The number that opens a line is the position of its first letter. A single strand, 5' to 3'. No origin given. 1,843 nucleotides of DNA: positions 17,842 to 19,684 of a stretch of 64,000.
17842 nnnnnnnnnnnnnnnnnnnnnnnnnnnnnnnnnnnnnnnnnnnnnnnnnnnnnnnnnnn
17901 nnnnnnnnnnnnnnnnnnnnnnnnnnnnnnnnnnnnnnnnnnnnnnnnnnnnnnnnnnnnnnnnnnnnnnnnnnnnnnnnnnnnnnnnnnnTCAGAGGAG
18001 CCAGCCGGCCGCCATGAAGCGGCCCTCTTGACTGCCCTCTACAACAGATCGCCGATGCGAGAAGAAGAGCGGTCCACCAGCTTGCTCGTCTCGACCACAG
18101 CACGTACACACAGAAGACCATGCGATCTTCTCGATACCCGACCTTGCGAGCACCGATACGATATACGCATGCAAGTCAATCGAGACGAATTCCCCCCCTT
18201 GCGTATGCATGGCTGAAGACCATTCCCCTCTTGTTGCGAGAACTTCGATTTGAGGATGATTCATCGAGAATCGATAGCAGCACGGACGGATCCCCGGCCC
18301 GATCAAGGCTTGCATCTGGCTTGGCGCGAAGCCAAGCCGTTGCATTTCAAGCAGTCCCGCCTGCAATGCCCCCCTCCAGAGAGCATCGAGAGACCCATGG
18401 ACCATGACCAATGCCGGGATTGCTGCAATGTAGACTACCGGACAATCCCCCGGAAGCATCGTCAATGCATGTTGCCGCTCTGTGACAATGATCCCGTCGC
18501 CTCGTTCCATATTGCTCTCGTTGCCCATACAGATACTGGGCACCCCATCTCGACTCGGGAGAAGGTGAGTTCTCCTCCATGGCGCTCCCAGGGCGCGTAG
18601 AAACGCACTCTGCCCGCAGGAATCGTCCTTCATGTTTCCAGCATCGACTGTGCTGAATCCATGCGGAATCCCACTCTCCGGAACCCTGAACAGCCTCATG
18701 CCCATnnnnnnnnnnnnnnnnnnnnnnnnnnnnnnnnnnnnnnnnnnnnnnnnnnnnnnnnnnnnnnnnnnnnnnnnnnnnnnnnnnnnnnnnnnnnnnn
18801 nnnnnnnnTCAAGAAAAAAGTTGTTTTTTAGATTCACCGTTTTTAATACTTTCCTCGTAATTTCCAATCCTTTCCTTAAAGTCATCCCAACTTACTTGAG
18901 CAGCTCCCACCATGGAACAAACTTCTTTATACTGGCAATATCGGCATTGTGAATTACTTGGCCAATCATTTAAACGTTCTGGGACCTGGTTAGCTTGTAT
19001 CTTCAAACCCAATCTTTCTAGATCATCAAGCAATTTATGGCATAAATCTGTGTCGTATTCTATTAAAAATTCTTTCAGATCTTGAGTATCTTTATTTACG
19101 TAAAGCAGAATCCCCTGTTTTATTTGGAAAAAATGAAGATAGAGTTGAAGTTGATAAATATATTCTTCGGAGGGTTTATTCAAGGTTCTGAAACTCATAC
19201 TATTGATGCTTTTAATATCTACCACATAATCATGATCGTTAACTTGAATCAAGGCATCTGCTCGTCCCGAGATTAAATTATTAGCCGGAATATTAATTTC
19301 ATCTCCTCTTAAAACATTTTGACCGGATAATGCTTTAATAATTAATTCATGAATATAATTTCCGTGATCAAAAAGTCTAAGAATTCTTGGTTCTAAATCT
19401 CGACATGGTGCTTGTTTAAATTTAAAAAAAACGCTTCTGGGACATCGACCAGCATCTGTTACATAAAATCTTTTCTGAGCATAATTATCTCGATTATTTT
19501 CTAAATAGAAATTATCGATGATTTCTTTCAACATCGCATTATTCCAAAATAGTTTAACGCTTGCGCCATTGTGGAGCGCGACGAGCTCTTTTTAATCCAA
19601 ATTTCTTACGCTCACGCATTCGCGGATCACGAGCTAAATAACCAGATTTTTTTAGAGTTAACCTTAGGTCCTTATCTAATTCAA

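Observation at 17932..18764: Island B: divergent YfiH/PgeF/LACC1-family enzyme acquired next to murA and mreB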

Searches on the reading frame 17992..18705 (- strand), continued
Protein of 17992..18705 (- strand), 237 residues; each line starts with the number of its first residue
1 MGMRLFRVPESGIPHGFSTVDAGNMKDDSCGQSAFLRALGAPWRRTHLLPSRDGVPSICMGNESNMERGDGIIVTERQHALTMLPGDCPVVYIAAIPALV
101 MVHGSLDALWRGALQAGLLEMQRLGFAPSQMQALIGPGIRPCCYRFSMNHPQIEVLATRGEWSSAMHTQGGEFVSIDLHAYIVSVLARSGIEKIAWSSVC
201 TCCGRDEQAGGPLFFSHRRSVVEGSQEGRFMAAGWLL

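Call 70: search_dna_similar(query=window:17992-18705:-, collection=phages, mode=protein, max_rows=8)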
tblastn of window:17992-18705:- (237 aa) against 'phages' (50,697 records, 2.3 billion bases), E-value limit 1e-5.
Records with a match: 1; places in all: 1; records where one place covers at least 80% of the query: 0.
Best place of each record, by identity: <60% 1.
By first word of the organism name: Bacteriophage 1.
By host as written in the record: - 1.
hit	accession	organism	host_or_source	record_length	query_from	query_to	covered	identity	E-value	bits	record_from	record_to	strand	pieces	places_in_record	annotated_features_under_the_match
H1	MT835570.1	Bacteriophage sp.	human fecal samples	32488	68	224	66%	30.5%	3e-7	56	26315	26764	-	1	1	record has no annotation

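Call 77: search_protein_families(library=ncbifam, proteins=[P0006, P0007, P0008, P0009, P0003, P0004, P0012, P0013, P0016, P0021], max_evalue=0.001)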
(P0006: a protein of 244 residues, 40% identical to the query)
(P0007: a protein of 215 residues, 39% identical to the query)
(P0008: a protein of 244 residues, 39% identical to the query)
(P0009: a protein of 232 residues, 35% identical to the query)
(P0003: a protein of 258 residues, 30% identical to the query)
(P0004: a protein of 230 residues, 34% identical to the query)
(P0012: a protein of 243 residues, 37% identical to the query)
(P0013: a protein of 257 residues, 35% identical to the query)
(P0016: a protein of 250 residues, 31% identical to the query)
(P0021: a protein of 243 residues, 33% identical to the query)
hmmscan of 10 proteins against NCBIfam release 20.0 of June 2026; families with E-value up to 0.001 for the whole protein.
P0006 (244 aa): 2 families
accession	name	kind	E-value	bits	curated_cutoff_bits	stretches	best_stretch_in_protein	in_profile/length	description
TIGR00726.1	TIGR00726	equivalog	2.1e-21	76.3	141.15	1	65-242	60-222/223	peptidoglycan editing factor PgeF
NF007998.1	PRK10723.1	equivalog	2.4e-05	24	369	1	37-230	55-234/243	purine nucleoside phosphorylase YfiH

P0007 (215 aa): 2 families
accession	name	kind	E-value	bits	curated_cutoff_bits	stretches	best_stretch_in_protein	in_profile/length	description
TIGR00726.1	TIGR00726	equivalog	4.8e-20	71.9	141.15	1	41-214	60-222/223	peptidoglycan editing factor PgeF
NF007998.1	PRK10723.1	equivalog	7.8e-08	32.1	369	1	9-202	52-234/243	purine nucleoside phosphorylase YfiH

P0008 (244 aa): 1 family
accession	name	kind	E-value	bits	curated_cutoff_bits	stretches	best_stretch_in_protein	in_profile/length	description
TIGR00726.1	TIGR00726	equivalog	7.9e-12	45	141.15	1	76-242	63-219/223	peptidoglycan editing factor PgeF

P0009 (232 aa): 2 families
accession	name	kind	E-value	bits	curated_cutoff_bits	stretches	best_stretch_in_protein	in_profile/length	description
TIGR00726.1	TIGR00726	equivalog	2.1e-18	66.5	141.15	1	46-167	22-143/223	peptidoglycan editing factor PgeF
NF007998.1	PRK10723.1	equivalog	5.4e-06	26.1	369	0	44-161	44-158/243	purine nucleoside phosphorylase YfiH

P0003 (258 aa): 2 families
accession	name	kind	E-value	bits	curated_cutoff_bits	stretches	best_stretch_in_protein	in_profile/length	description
TIGR00726.1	TIGR00726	equivalog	6.4e-26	91.1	141.15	1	39-257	17-222/223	peptidoglycan editing factor PgeF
NF007998.1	PRK10723.1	equivalog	1.9e-09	37.4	369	1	47-245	49-234/243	purine nucleoside phosphorylase YfiH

P0004 (230 aa): 2 families
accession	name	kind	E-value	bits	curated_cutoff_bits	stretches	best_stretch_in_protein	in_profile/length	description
TIGR00726.1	TIGR00726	equivalog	1.4e-35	122.6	141.15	1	26-212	24-210/223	peptidoglycan editing factor PgeF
NF007998.1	PRK10723.1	equivalog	1.6e-18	67.1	369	1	55-211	78-230/243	purine nucleoside phosphorylase YfiH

P0012 (243 aa): 2 families
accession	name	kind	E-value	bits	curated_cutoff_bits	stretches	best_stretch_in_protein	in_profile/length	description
TIGR00726.1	TIGR00726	equivalog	2e-24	86.2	141.15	1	41-170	19-143/223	peptidoglycan editing factor PgeF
NF007998.1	PRK10723.1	equivalog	2e-07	30.8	369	1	40-169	41-163/243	purine nucleoside phosphorylase YfiH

P0013 (257 aa): 2 families
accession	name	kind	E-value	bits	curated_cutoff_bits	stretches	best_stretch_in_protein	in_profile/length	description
TIGR00726.1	TIGR00726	equivalog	5.3e-26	91.3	141.15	1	45-256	20-222/223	peptidoglycan editing factor PgeF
NF007998.1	PRK10723.1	equivalog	3.8e-10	39.7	369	1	45-244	44-234/243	purine nucleoside phosphorylase YfiH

P0016 (250 aa): 2 families
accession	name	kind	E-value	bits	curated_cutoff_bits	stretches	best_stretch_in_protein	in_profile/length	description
TIGR00726.1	TIGR00726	equivalog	7.3e-34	117.1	141.15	1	41-249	23-222/223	peptidoglycan editing factor PgeF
NF007998.1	PRK10723.1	equivalog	3.8e-13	49.5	369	1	59-248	66-241/243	purine nucleoside phosphorylase YfiH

P0021 (243 aa): 2 families
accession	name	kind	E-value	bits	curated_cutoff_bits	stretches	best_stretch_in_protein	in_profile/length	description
TIGR00726.1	TIGR00726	equivalog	6.3e-43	146.7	141.15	1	54-241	31-222/223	peptidoglycan editing factor PgeF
NF007998.1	PRK10723.1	equivalog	1.3e-26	93.7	369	1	62-239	64-240/243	purine nucleoside phosphorylase YfiH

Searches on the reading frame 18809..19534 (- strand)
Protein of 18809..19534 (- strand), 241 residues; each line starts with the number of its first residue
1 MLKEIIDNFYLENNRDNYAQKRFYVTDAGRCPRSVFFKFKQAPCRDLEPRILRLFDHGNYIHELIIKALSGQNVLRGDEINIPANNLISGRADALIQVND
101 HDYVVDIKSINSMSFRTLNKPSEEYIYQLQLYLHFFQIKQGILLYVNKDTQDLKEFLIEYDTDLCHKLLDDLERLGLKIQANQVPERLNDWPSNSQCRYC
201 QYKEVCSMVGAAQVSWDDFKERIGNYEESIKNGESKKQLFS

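Call 3: search_protein_families(library=pfam, proteins=[window:18809-19534:-], max_evalue=0.01)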
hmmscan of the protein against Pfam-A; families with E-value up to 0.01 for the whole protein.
window:18809-19534:- (241 aa): 2 families
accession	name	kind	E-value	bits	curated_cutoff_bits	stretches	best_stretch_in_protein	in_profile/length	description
PF12705.13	PDDEXK_1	-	1.6e-08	35.2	22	1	88-206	124-246/247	PD-(D/E)XK nuclease superfamily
PF01930.23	Cas_Cas4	-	2.8e-06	28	22.7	1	31-207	11-159/160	Domain of unknown function DUF83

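Call 4: search_protein_families(library=ncbifam, proteins=[window:18809-19534:-], max_evalue=0.01)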
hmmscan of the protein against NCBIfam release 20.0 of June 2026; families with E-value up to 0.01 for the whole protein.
window:18809-19534:- (241 aa): 1 family
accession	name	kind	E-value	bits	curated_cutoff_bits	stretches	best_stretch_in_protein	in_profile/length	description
TIGR00372.1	cas4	equivalog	4.9e-13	49.3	65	1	23-207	4-179/180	CRISPR-associated protein Cas4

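Call 43: find_related_loci(query=A2, collection=genome_contigs, flank=6000)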
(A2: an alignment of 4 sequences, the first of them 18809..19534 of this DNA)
Query A2 (241 aa) in genome_contigs; peptide patterns used: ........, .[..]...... (x = any residue, [..] = any of these).
47 stretches matched a pattern; 5 encode a relative of the query (tblastn E <= 1e-3); 5 distinct loci.
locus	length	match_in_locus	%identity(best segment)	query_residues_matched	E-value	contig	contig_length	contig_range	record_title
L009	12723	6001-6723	84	1-241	7e-141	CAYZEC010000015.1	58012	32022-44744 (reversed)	MAG TPA_asm: uncultured Candidatus Saccharibacteria bacterium isolate SRP067234_co1_48 genome assembly, contig: k99_9669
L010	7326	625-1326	83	1-234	2e-136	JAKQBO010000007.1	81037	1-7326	MAG: bacterium isolate USCA_metabat.127 k141_877448, whole genome shotgun sequence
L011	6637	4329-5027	80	1-233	9e-132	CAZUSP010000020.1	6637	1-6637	MAG TPA_asm: uncultured Candidatus Saccharibacteria bacterium isolate SRP257756_co1_11 genome assembly, contig: NODE_107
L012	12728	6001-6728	74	1-241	2e-76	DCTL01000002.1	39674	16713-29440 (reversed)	MAG TPA_asm: Patescibacteria group bacterium UBA1441 UBA1441_contig_25592, whole genome shotgun sequence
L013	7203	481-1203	86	1-241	1e-144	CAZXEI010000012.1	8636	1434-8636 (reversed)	MAG TPA_asm: uncultured Candidatus Saccharibacteria bacterium isolate SRP332253_co2_19 genome assembly, contig: NODE_845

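Call 61: find_related_loci(query=A2, collection=metagenome_contigs, flank=3500)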
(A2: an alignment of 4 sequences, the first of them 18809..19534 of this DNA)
Query A2 (241 aa) in metagenome_contigs; peptide patterns used: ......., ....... (x = any residue, [..] = any of these).
599 stretches matched a pattern (row limit reached: there are more); 5 encode a relative of the query (tblastn E <= 1e-3); 5 distinct loci.
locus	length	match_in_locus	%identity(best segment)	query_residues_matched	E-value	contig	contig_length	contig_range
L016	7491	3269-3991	82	1-241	7e-138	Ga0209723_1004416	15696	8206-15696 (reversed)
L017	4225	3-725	82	1-241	9e-139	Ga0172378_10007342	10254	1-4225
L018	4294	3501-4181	50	1-223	8e-73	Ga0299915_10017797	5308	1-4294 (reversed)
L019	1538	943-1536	46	1-199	2e-61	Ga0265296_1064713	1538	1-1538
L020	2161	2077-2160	93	1-28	1e-12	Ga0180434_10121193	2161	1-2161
